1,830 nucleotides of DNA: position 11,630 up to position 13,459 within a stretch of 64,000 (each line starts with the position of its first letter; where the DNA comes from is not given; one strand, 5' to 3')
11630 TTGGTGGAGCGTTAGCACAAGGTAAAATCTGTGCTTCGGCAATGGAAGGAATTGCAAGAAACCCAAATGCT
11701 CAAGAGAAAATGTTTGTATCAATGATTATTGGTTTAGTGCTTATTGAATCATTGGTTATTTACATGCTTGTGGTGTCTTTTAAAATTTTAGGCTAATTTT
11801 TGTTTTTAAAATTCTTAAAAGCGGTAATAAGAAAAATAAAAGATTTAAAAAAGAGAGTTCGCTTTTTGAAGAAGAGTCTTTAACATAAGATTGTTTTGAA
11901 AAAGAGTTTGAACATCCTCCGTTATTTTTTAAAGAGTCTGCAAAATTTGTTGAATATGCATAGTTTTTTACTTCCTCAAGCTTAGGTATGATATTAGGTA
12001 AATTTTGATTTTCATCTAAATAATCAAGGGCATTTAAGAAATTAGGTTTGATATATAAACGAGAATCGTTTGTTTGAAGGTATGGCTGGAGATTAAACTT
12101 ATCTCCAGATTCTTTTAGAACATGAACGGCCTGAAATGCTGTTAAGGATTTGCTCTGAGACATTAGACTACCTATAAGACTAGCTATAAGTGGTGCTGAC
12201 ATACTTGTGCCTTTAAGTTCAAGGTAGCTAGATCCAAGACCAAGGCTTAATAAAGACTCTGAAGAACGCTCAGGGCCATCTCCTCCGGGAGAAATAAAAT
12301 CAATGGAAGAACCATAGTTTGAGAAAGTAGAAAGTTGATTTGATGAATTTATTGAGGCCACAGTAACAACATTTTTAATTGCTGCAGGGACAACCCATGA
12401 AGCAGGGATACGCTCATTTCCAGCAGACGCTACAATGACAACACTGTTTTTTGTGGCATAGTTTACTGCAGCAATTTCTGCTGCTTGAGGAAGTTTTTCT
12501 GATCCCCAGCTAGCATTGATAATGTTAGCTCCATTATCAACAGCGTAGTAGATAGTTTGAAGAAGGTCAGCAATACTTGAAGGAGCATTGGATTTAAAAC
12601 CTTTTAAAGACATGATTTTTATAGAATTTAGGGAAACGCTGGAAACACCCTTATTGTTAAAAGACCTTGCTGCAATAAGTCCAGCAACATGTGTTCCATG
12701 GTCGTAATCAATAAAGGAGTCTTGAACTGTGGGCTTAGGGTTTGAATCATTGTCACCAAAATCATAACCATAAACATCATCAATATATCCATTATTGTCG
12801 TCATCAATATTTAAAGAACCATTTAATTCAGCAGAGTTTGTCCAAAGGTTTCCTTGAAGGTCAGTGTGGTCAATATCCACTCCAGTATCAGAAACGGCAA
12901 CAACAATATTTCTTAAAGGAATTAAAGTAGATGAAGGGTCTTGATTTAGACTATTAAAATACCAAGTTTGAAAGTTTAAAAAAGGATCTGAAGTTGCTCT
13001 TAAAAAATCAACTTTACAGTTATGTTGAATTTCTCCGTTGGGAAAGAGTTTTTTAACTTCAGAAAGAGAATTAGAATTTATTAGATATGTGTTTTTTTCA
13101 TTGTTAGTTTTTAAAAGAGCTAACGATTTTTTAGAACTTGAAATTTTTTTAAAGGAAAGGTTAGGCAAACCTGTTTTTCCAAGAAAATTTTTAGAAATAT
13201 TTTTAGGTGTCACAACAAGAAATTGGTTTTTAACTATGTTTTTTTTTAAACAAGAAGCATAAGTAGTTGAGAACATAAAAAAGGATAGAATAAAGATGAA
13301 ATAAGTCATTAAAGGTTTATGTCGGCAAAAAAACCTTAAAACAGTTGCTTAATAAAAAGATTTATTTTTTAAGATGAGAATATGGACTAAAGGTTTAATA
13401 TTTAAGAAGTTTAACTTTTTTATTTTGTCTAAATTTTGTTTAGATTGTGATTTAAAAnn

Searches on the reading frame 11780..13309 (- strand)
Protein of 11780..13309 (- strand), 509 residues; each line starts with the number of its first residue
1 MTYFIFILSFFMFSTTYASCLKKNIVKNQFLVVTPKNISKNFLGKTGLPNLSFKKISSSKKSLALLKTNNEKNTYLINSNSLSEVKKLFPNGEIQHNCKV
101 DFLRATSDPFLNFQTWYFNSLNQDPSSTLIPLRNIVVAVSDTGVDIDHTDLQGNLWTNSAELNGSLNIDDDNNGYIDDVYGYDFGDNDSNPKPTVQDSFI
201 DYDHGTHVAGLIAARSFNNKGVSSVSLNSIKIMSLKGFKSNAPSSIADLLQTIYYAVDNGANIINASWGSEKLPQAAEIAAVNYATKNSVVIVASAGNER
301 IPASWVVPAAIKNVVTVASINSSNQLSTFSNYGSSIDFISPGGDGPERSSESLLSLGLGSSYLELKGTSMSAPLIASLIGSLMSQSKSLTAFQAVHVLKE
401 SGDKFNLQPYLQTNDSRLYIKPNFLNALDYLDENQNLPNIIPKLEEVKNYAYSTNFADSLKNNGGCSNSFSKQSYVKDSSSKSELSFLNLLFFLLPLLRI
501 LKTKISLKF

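Call 9: search_protein_families(library=pfam, proteins=[window:11780-13309:-], max_evalue=0.01)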
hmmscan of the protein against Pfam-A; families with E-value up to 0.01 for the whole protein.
window:11780-13309:- (509 aa): 1 family
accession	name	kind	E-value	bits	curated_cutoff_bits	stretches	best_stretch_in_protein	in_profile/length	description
PF00082.27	Peptidase_S8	-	5.1e-45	154.4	21.8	1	134-400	3-271/288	Subtilase family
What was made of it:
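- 11780..13309 (-): S8 (subtilase) protease gene, the ancestral downstream neighbour of manB. Peptidase_S8 (call 9).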

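Call 31: search_protein_families(library=ncbifam, proteins=[window:11780-13309:-], max_evalue=0.1)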
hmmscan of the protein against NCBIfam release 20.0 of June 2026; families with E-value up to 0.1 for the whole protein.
window:11780-13309:- (509 aa): 5 families
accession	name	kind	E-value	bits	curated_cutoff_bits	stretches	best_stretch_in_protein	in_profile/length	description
TIGR03921.1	T7SS_mycosin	equivalog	6.5e-32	111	278.75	1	203-402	51-263/353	type VII secretion-associated serine protease mycosin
TIGR03895.1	protease_PatA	subfamily_domain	4.4e-20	72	421.05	1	204-387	1-181/606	PatA/PatG family cyanobactin maturation protease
NF033595.1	denti_PrtP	equivalog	5.3e-20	71.6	300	2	264-435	342-509/606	dentilisin complex serine proteinase subunit PrtP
NF049966.1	QH_SP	equivalog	4.3e-08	32.8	165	1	203-399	41-208/219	subtilisin-like serine protease QhpE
NF042956.1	IteS_antiphage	equivalog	3.1e-07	29.1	900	1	195-301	284-396/747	S8 family anti-phage peptidase IteS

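Call 82: find_encoding_contigs(protein=window:11780-13309:-, flank=10000, max_places=6)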
Protein window:11780-13309:- (509 aa): no gene with exactly this product is on record in the collection.
